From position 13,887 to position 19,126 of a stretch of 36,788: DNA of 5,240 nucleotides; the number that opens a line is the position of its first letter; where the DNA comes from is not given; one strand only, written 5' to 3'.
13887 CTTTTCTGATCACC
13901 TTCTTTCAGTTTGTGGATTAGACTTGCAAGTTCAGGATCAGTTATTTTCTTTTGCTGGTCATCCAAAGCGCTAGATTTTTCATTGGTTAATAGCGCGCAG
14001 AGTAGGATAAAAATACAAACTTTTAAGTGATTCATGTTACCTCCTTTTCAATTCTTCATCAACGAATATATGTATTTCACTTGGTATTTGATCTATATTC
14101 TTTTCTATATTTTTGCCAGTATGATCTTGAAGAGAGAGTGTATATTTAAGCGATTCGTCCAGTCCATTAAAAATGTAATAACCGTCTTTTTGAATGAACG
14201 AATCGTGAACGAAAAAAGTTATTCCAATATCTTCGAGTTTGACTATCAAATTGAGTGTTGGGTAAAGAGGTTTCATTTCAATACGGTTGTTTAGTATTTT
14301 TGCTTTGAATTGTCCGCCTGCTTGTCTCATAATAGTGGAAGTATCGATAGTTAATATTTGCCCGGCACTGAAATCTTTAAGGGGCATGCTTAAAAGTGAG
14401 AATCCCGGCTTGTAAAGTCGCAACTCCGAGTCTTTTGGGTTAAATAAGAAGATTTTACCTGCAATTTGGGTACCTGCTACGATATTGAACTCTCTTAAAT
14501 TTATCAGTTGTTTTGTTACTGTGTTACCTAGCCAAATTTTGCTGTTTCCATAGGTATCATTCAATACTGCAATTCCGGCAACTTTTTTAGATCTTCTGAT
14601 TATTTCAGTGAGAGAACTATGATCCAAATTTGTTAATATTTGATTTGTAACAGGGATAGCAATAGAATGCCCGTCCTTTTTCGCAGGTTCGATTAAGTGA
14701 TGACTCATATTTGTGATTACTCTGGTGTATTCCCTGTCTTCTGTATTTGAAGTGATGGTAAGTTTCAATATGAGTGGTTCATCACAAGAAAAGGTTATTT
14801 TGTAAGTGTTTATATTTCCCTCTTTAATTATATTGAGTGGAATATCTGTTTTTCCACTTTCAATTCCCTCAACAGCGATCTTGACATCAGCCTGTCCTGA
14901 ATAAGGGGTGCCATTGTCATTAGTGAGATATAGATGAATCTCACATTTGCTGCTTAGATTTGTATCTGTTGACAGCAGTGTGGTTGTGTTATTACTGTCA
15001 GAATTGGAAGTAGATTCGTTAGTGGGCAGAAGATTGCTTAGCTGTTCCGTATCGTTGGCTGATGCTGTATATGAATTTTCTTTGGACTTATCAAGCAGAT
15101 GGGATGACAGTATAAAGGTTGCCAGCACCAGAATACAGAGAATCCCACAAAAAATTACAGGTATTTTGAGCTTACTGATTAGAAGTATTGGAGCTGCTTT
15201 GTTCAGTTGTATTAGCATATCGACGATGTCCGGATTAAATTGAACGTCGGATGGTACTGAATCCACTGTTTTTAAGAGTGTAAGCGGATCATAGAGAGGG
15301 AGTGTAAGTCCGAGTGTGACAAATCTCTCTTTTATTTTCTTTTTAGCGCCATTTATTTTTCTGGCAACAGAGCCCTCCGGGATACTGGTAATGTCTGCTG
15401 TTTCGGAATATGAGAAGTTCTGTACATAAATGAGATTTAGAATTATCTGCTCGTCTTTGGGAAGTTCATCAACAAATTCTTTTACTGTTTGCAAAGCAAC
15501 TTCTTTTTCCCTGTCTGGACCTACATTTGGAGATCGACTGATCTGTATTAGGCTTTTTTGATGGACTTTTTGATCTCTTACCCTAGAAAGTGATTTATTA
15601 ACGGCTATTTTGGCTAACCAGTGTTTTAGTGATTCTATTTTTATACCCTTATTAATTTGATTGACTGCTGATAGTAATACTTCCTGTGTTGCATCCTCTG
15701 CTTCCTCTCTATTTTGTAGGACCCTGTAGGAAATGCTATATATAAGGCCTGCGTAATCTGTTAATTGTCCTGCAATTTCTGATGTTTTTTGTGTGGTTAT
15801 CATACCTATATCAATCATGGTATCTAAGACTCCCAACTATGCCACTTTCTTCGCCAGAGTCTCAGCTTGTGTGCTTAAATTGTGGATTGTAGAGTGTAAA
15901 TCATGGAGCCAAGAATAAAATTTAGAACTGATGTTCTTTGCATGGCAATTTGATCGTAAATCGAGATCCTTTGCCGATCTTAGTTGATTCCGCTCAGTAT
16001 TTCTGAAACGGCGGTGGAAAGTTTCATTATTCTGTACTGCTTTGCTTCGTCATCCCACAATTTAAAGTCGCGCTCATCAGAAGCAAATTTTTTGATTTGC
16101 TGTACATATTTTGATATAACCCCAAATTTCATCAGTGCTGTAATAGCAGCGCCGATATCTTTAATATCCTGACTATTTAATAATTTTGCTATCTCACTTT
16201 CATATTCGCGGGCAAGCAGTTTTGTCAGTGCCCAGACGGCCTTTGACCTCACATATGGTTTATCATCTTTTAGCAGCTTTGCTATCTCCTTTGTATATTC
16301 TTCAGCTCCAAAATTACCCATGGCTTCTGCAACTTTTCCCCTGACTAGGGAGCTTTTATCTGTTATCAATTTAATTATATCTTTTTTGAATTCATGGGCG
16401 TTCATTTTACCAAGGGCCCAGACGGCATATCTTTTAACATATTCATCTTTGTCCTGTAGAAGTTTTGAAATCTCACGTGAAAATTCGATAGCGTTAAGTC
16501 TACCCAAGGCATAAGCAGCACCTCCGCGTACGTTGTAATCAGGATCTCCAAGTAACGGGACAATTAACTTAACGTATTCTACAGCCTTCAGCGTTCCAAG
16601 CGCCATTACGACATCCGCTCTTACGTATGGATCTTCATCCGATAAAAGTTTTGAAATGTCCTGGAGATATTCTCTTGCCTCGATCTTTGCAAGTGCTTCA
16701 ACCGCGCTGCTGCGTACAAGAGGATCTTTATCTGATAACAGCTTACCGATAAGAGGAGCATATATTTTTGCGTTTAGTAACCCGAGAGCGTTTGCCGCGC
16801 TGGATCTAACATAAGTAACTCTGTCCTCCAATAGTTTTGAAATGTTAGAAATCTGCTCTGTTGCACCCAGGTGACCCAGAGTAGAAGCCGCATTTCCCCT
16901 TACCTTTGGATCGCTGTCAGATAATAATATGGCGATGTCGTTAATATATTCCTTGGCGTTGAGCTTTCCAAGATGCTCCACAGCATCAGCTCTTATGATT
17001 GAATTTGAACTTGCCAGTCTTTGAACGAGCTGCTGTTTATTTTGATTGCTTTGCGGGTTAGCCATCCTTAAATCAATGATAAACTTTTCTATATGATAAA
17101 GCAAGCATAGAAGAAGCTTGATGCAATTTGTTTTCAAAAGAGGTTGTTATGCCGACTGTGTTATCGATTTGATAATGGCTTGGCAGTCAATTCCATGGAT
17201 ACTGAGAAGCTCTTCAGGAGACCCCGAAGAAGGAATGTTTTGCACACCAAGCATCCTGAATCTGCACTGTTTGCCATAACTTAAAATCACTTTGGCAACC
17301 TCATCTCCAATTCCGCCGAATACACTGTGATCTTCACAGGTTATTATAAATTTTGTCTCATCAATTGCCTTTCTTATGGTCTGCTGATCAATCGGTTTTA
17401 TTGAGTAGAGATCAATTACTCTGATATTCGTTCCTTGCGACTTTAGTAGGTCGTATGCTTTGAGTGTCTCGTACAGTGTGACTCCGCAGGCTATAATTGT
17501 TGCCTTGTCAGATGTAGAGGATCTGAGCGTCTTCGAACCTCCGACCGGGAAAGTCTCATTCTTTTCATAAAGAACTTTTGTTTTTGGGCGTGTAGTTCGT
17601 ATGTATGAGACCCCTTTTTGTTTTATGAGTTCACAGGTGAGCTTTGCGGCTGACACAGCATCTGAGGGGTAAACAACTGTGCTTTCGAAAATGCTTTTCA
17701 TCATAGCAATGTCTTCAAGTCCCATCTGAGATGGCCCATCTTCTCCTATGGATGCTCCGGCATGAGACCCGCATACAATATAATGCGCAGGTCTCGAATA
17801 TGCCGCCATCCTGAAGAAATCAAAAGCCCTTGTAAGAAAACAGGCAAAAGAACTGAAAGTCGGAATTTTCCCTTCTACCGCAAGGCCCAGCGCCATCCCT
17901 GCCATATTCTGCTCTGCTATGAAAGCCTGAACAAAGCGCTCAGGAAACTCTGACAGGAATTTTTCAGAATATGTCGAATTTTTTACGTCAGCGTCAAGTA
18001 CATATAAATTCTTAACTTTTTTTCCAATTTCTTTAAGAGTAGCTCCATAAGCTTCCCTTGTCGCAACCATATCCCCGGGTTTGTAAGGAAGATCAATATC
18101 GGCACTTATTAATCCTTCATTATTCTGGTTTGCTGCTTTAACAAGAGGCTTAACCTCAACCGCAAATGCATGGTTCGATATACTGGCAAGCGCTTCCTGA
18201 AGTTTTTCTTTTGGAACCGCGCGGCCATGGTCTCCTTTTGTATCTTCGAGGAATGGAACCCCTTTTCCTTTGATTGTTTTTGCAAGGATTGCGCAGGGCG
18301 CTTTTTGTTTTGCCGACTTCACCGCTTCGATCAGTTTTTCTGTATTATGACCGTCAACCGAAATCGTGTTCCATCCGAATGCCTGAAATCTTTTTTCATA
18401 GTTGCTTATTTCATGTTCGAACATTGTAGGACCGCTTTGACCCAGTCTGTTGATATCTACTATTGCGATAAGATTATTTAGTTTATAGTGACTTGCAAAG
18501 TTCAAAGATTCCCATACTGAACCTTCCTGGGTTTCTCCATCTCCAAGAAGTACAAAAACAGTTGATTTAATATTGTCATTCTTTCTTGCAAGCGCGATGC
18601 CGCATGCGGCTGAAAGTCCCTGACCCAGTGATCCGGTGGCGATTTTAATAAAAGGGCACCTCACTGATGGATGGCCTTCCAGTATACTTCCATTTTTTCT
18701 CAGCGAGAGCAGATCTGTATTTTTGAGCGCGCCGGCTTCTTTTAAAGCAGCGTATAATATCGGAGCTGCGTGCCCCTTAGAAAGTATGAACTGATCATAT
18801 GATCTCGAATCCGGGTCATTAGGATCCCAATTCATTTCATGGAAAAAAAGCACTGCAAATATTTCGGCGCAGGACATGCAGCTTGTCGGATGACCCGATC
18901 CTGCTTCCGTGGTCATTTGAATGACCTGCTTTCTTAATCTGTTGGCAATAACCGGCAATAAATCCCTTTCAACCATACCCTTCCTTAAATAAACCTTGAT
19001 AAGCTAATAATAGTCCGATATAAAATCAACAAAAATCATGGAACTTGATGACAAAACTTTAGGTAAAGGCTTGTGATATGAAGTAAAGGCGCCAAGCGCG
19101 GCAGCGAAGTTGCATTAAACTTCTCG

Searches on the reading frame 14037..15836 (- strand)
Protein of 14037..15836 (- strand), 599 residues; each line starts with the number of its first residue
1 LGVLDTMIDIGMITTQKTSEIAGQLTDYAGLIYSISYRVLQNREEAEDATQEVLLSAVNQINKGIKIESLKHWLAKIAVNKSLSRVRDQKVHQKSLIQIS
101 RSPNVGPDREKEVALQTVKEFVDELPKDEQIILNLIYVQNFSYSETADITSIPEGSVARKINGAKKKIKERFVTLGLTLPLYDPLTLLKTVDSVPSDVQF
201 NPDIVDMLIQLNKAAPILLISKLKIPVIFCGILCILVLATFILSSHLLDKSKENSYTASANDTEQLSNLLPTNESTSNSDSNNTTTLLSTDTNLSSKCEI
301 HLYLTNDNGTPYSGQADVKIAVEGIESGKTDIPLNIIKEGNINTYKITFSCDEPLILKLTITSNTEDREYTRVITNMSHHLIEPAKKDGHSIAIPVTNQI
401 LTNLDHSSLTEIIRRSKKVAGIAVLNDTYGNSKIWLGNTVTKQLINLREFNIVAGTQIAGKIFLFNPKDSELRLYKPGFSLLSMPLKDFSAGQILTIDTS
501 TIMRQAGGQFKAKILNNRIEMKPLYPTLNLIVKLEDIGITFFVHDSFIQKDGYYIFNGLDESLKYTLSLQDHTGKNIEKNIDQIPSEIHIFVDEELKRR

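Call 10: search_protein_families(library=pfam, proteins=[window:14037-15836:-], max_evalue=0.001)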
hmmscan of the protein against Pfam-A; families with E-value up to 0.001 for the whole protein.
window:14037-15836:- (599 aa): 3 families
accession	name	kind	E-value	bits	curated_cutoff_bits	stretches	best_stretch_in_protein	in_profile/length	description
PF04542.20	Sigma70_r2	-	3.6e-10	39.9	24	1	27-90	4-69/71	Sigma-70 region 2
PF08281.18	Sigma70_r4_2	-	2.1e-09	37.3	25.7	1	118-168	4-54/54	Sigma-70, region 4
PF04545.22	Sigma70_r4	-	7e-05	22.7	24.1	1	123-169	3-49/50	Sigma-70, region 4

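Call 54: search_protein_families(library=ncbifam, proteins=[window:14037-15836:-], max_evalue=0.01)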
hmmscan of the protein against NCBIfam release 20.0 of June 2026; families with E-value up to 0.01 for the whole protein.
window:14037-15836:- (599 aa): 78 families (the best 25 are shown)
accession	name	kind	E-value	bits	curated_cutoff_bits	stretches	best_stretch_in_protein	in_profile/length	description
NF058625.1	sigma_PG0214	equivalog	1.3e-21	77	130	1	28-173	13-162/170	GFO_1088 family ECF-type sigma factor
TIGR02937.1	sigma70-ECF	superfamily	2.4e-19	69.6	42.9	1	25-171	7-164/165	sigma-70 family RNA polymerase sigma factor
NF009172.0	PRK12519.1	subfamily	9.3e-19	67.7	222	1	27-170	37-187/194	RNA polymerase sigma factor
NF009174.0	PRK12522.1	equivalog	1.4e-16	60.9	217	1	27-172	11-167/175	RNA polymerase sigma factor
TIGR02985.1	Sig70_bacteroi1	subfamily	3.8e-16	59.7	126.4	1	27-171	9-161/162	RNA polymerase sigma-70 factor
NF007225.0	PRK09643.1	equivalog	4e-16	59.3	190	1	32-172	40-182/204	RNA polymerase sigma factor SigM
NF007223.0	PRK09641.1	equivalog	1.4e-15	57.6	209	1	28-172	27-184/187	RNA polymerase sigma factor SigW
TIGR02950.1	SigM_subfam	subfamily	5.8e-14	52.2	147.95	1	27-171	8-157/159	RNA polymerase sigma factor, SigM family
NF009164.0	PRK12511.1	equivalog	1.5e-13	50.7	185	1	14-168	3-155/182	RNA polymerase sigma factor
NF008888.0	PRK11922.1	equivalog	3.2e-13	49.8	204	1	30-171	41-195/231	RNA polymerase sigma factor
TIGR02948.1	SigW_bacill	equivalog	1.2e-12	48.3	243.1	1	28-171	27-183/187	RNA polymerase sigma factor SigW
NF053879.1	RNAPolSigSigVBac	equivalog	1.7e-12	47.3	190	1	24-170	9-153/160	RNA polymerase sigma factor SigV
NF006930.0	PRK09415.1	subfamily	1.7e-11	44.3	198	1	15-172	12-175/179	RNA polymerase factor sigma C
TIGR02989.1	Sig-70_gvs1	subfamily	1.8e-11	44.2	124.55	1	22-168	4-154/158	RNA polymerase sigma-70 factor, Rhodopirellula/Verrucomicrobium family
NF009167.0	PRK12514.1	equivalog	2.1e-11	44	265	1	29-157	30-163/180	RNA polymerase sigma factor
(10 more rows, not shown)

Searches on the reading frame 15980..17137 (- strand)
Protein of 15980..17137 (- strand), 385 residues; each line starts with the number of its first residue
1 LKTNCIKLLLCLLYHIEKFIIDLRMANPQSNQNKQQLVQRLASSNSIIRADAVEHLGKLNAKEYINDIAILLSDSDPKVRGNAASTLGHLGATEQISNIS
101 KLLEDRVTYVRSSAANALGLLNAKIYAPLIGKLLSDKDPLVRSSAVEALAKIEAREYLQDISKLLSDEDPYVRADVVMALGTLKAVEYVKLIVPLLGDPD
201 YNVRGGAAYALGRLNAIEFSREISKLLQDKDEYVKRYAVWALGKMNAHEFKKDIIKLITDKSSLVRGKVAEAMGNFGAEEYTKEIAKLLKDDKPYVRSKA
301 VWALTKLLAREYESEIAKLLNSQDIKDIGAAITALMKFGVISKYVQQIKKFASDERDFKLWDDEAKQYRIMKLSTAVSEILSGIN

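Call 10: search_protein_families(library=pfam, proteins=[window:15980-17137:-], max_evalue=0.001)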
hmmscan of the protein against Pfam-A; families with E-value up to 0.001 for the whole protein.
window:15980-17137:- (385 aa): 16 families
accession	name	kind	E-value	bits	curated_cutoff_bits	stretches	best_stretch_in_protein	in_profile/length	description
PF13646.12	HEAT_2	-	8.2e-53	177.1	27.7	5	225-304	6-87/88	HEAT repeats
PF02985.28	HEAT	-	5.6e-39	128.9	23.5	0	128-152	3-27/31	HEAT repeat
PF13513.12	HEAT_EZ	-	1.7e-31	108.5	27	1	170-214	1-55/55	HEAT-like repeat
PF03130.22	HEAT_PBS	-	1.2e-25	87.4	20.9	0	141-167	1-27/27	PBS lyase HEAT-like repeat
PF12717.13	Cnd1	-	7.9e-24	85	26.4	1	278-312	19-53/162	non-SMC mitotic condensation complex subunit 1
PF01602.26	Adaptin_N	-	2.8e-18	66.2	37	3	279-337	113-177/524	Adaptin N terminal region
PF00514.29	Arm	-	2.5e-16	59.5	20.6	0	225-243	19-37/41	Armadillo/beta-catenin-like repeat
PF21581.3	SCD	-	1.4e-15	57.8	27.5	0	275-311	25-61/75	Stromalin conservative domain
PF20168.4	PDS5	-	8.9e-09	34.2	27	0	135-191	294-356/1053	Sister chromatid cohesion protein PDS5 protein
PF21547.3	TTI1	-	3e-08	33.9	27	0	132-183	6-57/90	TELO2-interacting protein 1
PF12348.14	CLASP_N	-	1.4e-06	28.5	27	0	121-149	174-200/227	CLASP N terminal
PF24714.1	TOR1L1_N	-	4.2e-06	26.8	43.3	0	41-94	192-242/281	TORTIFOLIA1 N-terminal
PF18991.6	DUF5724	-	6e-06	25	25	0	277-372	288-384/1214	Family of unknown function (DUF5724)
PF10363.15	RTP1_C1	-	7e-06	26.6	25.9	0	147-187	33-71/112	Required for nuclear transport of RNA pol II C-terminus 1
PF25786.1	HEAT_GCN1_C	-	5.2e-05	23.7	27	0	262-318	9-65/151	GCN1-like, C-terminal HEAT repeats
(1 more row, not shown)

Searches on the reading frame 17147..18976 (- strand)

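Call 10: search_protein_families(library=pfam, proteins=[window:17147-18976:-], max_evalue=0.001)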
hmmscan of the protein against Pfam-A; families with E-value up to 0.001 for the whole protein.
window:17147-18976:- (609 aa): 6 families
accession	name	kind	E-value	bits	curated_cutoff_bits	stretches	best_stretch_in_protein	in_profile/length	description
PF00456.26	Transketolase_N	-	7e-47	160.5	22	1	10-262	5-271/334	Transketolase, thiamine diphosphate binding domain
PF02779.29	Transket_pyr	-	1.6e-36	126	27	1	303-466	2-172/174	Transketolase, pyrimidine binding domain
PF02780.25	Transketolase_C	-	7.3e-27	94.2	25.9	1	484-601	4-124/124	Transketolase, C-terminal domain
PF00676.26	E1_dh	-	4.4e-16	59.1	22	1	114-226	100-211/300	Dehydrogenase E1 component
PF13292.11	DXP_synthase_N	-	4.6e-10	39.7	21.2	1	4-177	15-172/274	1-deoxy-D-xylulose-5-phosphate synthase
PF02775.26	TPP_enzyme_C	-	4e-05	23.9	21.9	1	114-223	27-141/151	Thiamine pyrophosphate enzyme, C-terminal TPP binding domain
